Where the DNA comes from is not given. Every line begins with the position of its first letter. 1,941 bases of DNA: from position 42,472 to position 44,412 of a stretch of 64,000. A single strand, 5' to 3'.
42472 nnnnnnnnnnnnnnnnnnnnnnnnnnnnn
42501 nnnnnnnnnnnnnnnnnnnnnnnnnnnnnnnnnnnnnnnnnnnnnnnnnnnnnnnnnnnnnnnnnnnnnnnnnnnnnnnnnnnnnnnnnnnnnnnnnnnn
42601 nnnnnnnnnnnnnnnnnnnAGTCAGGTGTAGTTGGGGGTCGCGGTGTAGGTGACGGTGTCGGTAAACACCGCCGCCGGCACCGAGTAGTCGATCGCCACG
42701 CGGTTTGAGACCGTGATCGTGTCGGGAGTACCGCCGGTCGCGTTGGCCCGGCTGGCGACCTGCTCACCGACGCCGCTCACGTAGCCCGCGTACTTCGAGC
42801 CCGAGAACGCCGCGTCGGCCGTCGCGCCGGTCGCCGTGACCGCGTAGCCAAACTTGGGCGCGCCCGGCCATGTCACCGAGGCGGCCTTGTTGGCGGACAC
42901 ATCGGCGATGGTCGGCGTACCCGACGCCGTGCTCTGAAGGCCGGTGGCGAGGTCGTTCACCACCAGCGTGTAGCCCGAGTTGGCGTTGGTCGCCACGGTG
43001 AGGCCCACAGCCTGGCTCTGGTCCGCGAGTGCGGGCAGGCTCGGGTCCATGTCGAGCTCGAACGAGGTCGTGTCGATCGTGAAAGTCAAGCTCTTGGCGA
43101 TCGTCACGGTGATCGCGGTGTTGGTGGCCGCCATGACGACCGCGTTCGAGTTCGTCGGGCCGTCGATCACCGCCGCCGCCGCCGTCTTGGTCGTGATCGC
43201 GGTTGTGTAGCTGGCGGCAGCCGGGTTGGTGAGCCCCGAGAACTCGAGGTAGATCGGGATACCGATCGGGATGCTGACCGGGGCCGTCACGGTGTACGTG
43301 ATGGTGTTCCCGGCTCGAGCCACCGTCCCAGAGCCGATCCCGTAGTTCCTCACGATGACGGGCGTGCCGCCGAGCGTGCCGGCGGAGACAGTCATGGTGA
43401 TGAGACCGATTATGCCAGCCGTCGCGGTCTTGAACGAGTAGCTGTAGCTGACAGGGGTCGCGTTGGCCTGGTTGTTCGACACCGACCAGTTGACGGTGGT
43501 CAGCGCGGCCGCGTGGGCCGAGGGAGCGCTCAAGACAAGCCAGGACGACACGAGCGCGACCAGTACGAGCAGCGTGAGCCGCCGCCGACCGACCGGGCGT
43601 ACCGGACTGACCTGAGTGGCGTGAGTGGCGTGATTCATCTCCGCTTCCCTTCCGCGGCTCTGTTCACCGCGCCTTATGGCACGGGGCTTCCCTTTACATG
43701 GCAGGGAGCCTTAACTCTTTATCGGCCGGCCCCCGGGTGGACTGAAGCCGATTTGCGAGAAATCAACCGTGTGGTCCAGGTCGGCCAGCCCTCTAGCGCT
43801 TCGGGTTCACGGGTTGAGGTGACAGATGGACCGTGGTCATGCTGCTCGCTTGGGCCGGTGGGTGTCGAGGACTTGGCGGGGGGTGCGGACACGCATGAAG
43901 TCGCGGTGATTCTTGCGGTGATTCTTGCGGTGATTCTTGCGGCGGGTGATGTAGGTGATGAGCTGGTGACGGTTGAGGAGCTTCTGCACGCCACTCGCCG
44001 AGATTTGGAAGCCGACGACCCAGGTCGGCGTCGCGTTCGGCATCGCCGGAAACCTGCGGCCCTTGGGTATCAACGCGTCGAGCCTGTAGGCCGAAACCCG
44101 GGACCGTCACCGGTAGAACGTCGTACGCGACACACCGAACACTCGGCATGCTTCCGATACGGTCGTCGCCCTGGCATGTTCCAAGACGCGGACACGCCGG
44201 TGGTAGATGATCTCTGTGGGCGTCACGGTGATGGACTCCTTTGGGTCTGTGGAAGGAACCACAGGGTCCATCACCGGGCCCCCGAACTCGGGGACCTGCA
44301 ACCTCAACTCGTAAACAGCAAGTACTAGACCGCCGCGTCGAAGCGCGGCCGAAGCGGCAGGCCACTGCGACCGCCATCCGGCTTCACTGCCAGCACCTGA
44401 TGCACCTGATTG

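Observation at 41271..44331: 3-kb IS481-type-bounded insertion with a CTAGACC duplication, placed exactly between the stop codons of two convergent genes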

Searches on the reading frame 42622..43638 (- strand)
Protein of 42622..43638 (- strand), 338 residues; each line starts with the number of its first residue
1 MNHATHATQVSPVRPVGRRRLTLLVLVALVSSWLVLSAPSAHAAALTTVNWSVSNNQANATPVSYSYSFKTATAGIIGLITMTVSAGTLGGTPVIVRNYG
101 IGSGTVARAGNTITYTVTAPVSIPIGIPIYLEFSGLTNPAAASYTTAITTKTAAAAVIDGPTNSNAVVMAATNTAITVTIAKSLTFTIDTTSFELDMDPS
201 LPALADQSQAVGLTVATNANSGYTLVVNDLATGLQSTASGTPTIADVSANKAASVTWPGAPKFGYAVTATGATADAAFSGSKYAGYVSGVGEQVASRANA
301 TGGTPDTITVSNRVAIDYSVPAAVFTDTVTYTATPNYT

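Call 6: search_protein_families(library=pfam, max_evalue=0.01, proteins=[window:42622-43638:-])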
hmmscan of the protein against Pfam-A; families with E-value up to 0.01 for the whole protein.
window:42622-43638:- (338 aa): 0 families

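Call 7: search_protein_families(library=ncbifam, max_evalue=0.01, proteins=[window:42622-43638:-])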
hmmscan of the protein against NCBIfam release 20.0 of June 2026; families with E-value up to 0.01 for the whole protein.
window:42622-43638:- (338 aa): 0 families

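Call 9: find_encoding_contigs(protein=window:42622-43638:-, flank=10000, max_places=10)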
Protein window:42622-43638:- (338 aa): 1 contig read that carries it; 1 place shown.
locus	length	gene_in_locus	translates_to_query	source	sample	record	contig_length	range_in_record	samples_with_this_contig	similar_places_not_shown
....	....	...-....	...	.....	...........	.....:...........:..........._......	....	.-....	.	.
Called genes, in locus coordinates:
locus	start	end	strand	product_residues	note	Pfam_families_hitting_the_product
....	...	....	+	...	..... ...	-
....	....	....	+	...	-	-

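Call 27: find_homologous_proteins(query=window:42622-43638:-, max_evalue=0.00001)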
Query window:42622-43638:- (338 aa): 462 proteins with E <= 0.00001 among 8000 candidates; the best 120 are listed.
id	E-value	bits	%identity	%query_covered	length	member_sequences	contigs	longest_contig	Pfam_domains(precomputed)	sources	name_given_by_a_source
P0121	1.1e-200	684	100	100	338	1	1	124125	-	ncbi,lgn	-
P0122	2.0e-157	542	82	98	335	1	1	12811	-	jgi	jgi:hypothetical protein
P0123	1.9e-137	476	75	91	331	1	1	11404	-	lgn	-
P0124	2.7e-137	476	74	97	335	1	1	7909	-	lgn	-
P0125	1.4e-135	470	71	99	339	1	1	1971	-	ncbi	-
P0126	2.9e-132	459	72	98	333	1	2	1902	-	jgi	jgi:hypothetical protein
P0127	1.2e-130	454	76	86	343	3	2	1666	-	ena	-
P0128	3.1e-130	452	72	97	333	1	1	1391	-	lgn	-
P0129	5.3e-127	442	73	87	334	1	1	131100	-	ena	-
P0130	6.4e-127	442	73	95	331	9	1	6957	-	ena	-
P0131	1.5e-126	440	72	96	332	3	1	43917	-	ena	-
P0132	2.2e-125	436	69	98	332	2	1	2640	-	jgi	jgi:hypothetical protein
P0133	2.2e-125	436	71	97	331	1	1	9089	-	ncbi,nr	ncbi:MAG: hypothetical protein M3P01_03330 [Actinomycetota bacterium]|nr:hypothetical protein [Actin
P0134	3.6e-125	436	75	87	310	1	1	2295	-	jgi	jgi:hypothetical protein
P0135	5.8e-125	435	71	95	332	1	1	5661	-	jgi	jgi:hypothetical protein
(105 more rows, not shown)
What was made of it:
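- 42622..43638 (-): Cargo gene 1: a secreted 338-aa protein with two β-sandwich (Ig-like) domains. 462 homologues, all hypothetical proteins from Actinomycetota metagenomes (call 27).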

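Call 28: find_encoding_contigs(protein=P0122, flank=7000, max_places=3)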
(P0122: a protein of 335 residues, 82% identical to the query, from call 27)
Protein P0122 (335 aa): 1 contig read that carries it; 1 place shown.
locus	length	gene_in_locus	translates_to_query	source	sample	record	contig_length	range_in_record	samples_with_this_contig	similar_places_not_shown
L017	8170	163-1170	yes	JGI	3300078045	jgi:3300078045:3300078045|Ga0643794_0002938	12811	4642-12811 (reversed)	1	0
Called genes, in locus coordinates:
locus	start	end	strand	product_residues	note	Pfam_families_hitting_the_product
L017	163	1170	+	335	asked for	-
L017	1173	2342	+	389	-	-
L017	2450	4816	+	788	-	PF00989:PAS (weak), PF00989:PAS, PF13426:PAS_9, PF08447:PAS_3, PF08448:PAS_4, PF13426:PAS_9, PF02518:HATPase_c, PF00072:Response_reg, +6 more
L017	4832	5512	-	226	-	PF00072:Response_reg, PF00196:GerE, PF08281:Sigma70_r4_2 (faint)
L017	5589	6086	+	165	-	PF00565:SNase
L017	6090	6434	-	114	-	PF04545:Sigma70_r4 (weak)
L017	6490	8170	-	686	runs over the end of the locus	-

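Call 29: find_encoding_contigs(protein=P0129, flank=7000, max_places=3)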
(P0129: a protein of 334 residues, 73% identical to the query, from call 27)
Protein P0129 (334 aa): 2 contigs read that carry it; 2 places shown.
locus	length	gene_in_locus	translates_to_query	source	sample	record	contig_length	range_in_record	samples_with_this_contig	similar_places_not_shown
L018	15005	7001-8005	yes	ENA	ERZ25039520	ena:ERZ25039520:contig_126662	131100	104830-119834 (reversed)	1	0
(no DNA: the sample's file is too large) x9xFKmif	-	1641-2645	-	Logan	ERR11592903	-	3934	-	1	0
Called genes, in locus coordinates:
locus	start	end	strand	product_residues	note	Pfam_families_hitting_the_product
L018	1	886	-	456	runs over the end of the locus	PF01019:G_glu_transpept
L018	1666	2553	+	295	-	PF06224:AlkZ-like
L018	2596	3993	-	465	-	PF01134:GIDA (faint), PF01262:AlaDh_PNT_C (faint), PF01494:FAD_binding_3 (faint), PF07992:Pyr_redox_2, PF12831:FAD_oxidored, PF13738:Pyr_redox_3, PF00070:Pyr_redox, PF02852:Pyr_redox_dim, +3 more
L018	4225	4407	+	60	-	-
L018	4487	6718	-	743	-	PF14742:GDE_N_bis, PF06202:GDE_C (faint), PF22422:MGH1-like_GH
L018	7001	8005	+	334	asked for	-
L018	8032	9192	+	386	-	-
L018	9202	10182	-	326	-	PF08240:ADH_N, PF00107:ADH_zinc_N, PF13602:ADH_zinc_N_2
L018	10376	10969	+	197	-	-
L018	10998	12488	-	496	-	PF00171:Aldedh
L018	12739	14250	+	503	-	PF10009:DUF2252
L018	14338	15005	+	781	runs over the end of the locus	PF00884:Sulfatase, PF16347:SGSH_C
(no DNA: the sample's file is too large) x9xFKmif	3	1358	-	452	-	?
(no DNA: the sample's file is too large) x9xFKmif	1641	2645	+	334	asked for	-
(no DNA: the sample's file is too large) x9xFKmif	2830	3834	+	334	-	-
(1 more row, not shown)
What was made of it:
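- The cargo cassette lies in unrelated contexts elsewhere (calls 28, 29).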

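Call 36: search_protein_families(library=pfam, max_evalue=5, proteins=[window:42622-43638:-])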
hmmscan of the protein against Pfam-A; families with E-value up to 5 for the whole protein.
window:42622-43638:- (338 aa): 2 families
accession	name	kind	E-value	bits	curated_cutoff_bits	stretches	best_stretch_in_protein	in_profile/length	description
PF05229.21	SCPU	-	0.072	13.9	22.4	1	289-332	95-138/138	Spore Coat Protein U domain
PF21060.3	Reovirus_L2_6th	-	4.2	8.2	27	1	148-206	20-77/98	Reovirus core-spike protein lambda-2 (L2), 6th domain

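Call 41: predict_structure(alignment_id=A2)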
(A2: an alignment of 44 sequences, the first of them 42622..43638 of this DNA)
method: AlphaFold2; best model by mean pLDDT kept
length: 338 residues; sequences in the alignment: 44
mean_pLDDT: 81.6   pTM: 0.50
mean pLDDT of the five models: 81.6, 75.2, 75.2, 71.5, 71.1
residues with pLDDT >= 90: 126; 70-90: 133; 50-70: 71; < 50: 8
segments of 3 or more residues with pLDDT < 50: 174-179
pLDDT, mean of each block of 10 residues (from residue 1): 56 58 81 65 82 89 93 94 88 93 94 96 87 94 94 94 90 51 74 60 70 83 86 64 78 88 91 89 84 91 89 79 69 79
secondary structure, 60 per line:
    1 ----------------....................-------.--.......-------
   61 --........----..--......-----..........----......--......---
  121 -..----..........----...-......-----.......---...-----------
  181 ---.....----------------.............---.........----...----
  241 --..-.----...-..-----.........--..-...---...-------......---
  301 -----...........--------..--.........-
elements in order: H17-36 E47-53 E63-70 E79-84 E90-99 E104-109 E112-117 E128-137 E142-144 E146-151 E157-163 E167-169 E184-188 E205-217 E221-229 E234-236 E262-270 E282-284 E292-297 E306-316 E329-337
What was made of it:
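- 42622..43638 (-): AlphaFold model with pLDDT 81.6 (call 41).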

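Call 44: fold_search(model_id=the predicted structure, library=pdb)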
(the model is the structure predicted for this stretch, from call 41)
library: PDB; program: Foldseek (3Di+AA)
matches with E <= 10: 1510; with E <= 0.001: 19
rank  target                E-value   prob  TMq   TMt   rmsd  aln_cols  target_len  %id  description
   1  3l8q_C                2.4e-06  1.00  0.20  0.20  17.0       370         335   12  Structure analysis of the type II cohesin dyad from the adaptor ScaA scaffoldin of Acetivibrio cellulolyticus (released 2010-05-05)
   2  8xez_A                4.5e-06  1.00  0.26  0.11  21.1       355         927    8  Cryo-EM structure of integrin ITGAV/ITGB3 complex, conformation 5 (released 2024-12-18)
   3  1jv2_A                2.0e-05  1.00  0.24  0.10  21.5       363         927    9  CRYSTAL STRUCTURE OF THE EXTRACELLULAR SEGMENT OF INTEGRIN ALPHAVBETA3 (released 2001-10-17)
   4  4mmz_A                2.8e-05  1.00  0.23  0.10  22.0       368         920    9  Integrin AlphaVBeta3 ectodomain bound to an antagonistic tenth domain of Fibronectin (released 2014-03-26)
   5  8xei_A                4.3e-05  1.00  0.23  0.10  21.4       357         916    9  Cryo-EM structure of integrin ITGAV/ITGB3 complex, conformation 1 (released 2024-12-18)
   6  5wtb_A                4.7e-05  1.00  0.23  0.24  22.4       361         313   11  Complex Structure of Staphylococcus aureus SdrE with human complement factor H (released 2017-07-19)
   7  4g1m_A                6.7e-05  1.00  0.24  0.10  22.4       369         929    9  Re-refinement of alpha V beta 3 structure (released 2012-12-12)
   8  4b60_B                9.4e-05  1.00  0.24  0.27  19.6       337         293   10  Structure of rFnBPA(189-505) in complex with fibrinogen gamma chain C- terminal peptide (released 2013-10-09)
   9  3ije_A                1.1e-04  0.99  0.24  0.10  21.9       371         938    8  Crystal structure of the complete integrin alhaVbeta3 ectodomain plus an Alpha/beta transmembrane fragment (released 2009-09-29)
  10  6avq_A                1.1e-04  0.99  0.22  0.10  21.7       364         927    8  The Therapeutic Antibody LM609 Selectively Inhibits Ligand Binding to Human alpha-V beta-3 Integrin via Steric Hindran (released 2017-11-01)
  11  3fcs_C                1.3e-04  1.00  0.23  0.10  19.0       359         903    8  Structure of complete ectodomain of integrin aIIBb3 (released 2009-01-20)
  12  6avr_A                1.3e-04  0.99  0.22  0.10  22.3       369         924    8  Human alpha-V beta-3 Integrin (intermediate conformation) in complex with the therapeutic antibody LM609 (released 2017-11-01)
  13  2vr3_A                2.4e-04  0.99  0.21  0.23  20.4       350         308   10  Structural and Biochemical Characterization of Fibrinogen binding to ClfA from Staphylocccus aureus (released 2009-05-19)
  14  4ofq_A                2.5e-04  0.97  0.21  0.21  20.7       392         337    8  Structure of the C-terminal domain of the Streptococcus pyogenes antigen I/II-family protein AspA (released 2014-03-12)
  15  8kb2                  3.0e-04  1.00  0.23  0.29  21.6       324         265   11  Crystal Structure of M- and C-Domains of the shaft pilin LrpA from Ligilactobacillus ruminis - iodide derivative (released 2024-07-10)
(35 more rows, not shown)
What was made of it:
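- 42622..43638 (-): Foldseek matches to cohesin, MSCRAMM adhesins, pilins and BslA at low TM-score (call 44).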

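Call 58: list_cluster_members(proteins=[P0121, P0001, P0002])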
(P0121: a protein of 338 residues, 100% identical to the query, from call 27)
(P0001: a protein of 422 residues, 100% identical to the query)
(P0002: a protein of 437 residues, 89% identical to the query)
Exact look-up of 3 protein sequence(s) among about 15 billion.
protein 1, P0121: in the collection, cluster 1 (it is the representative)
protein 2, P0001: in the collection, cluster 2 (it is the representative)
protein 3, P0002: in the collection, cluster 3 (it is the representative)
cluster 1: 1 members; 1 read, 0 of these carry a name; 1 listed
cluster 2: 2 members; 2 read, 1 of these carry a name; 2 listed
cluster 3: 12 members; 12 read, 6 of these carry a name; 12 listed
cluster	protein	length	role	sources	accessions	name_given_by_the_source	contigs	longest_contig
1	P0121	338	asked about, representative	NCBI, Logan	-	-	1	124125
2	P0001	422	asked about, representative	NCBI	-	-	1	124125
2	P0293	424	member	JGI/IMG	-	cyclopropane-fatty-acyl-phospholipid synthase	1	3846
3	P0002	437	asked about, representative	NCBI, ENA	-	-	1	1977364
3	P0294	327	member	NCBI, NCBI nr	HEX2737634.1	MAG TPA: cyclopropane-fatty-acyl-phospholipid synthase family protein, partial ... | cyclopropane-fatty-acyl-phospholipid synthase family protein [Acidimicrobiia bacterium]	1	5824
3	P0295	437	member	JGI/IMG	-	cyclopropane-fatty-acyl-phospholipid synthase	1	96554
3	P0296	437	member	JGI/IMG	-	cyclopropane-fatty-acyl-phospholipid synthase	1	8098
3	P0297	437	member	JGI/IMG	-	cyclopropane-fatty-acyl-phospholipid synthase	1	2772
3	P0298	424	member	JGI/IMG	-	cyclopropane-fatty-acyl-phospholipid synthase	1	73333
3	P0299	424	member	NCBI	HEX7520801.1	MAG TPA: cyclopropane-fatty-acyl-phospholipid synthase family protein [Acidimicrobiia ...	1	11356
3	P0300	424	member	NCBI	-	-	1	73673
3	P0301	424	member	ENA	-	-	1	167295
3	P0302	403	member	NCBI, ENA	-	-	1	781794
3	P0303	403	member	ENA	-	-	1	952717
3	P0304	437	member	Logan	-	-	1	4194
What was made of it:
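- On Transposition product in general: No other copy exists in the protein collection (the cargo-1 cluster has one member; calls 9, 58).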

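Call 59: find_encoding_contigs(protein=P0293, flank=4000, max_places=4)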
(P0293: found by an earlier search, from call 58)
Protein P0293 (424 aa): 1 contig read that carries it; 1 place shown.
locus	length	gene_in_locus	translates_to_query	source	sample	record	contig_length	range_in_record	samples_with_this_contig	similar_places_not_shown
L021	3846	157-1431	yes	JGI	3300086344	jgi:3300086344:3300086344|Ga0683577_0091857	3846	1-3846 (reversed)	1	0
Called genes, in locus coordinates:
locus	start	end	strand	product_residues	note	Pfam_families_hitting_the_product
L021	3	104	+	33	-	?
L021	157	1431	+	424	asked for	PF02353:CMAS, PF13489:Methyltransf_23, PF13847:Methyltransf_31, PF08241:Methyltransf_11, PF08242:Methyltransf_12, PF13649:Methyltransf_25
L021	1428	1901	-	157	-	PF03473:MOSC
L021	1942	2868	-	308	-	PF23213: (faint), PF23212:DUF7064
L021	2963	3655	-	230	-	PF06736:TMEM175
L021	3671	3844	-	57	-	?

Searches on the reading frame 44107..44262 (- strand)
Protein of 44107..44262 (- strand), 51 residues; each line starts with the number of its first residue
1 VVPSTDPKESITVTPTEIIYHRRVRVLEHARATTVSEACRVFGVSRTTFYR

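Call 6: search_protein_families(library=pfam, max_evalue=0.01, proteins=[window:44107-44262:-])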
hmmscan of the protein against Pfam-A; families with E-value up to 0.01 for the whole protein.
window:44107-44262:- (51 aa): 6 families
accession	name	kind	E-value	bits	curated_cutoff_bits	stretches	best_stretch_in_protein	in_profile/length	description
PF13384.12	HTH_23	-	9.3e-05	22.6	24.6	1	22-51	6-36/50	Homeodomain-like domain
PF13518.12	HTH_28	-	0.00013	22.5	25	1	22-51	1-31/52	Helix-turn-helix domain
PF13551.12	HTH_29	-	0.00017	22.1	28.1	1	26-51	5-31/64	Winged helix-turn helix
PF05225.22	HTH_psq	-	0.0006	19.9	20.4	1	33-51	17-35/45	helix-turn-helix, Psq domain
PF12728.13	HTH_17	-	0.0028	18.3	27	1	34-51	3-20/51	Helix-turn-helix domain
PF02796.21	HTH_7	-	0.0053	17.3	23.8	1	33-51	22-40/45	Helix-turn-helix domain of resolvase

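Call 7: search_protein_families(library=ncbifam, max_evalue=0.01, proteins=[window:44107-44262:-])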
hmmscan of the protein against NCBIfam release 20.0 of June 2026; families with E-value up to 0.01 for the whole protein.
window:44107-44262:- (51 aa): 3 families
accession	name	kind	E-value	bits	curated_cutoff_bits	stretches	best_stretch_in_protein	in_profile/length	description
NF003361.0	PRK04435.1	equivalog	0.0032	17.3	131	1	25-51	28-54/148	ACT domain-containing protein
TIGR01764.1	excise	domain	0.0035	17.7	28.8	1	34-51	3-20/49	excisionase family DNA-binding protein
NF033516.0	transpos_IS3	equivalog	0.0061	15.8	160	1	22-51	89-119/369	IS3 family transposase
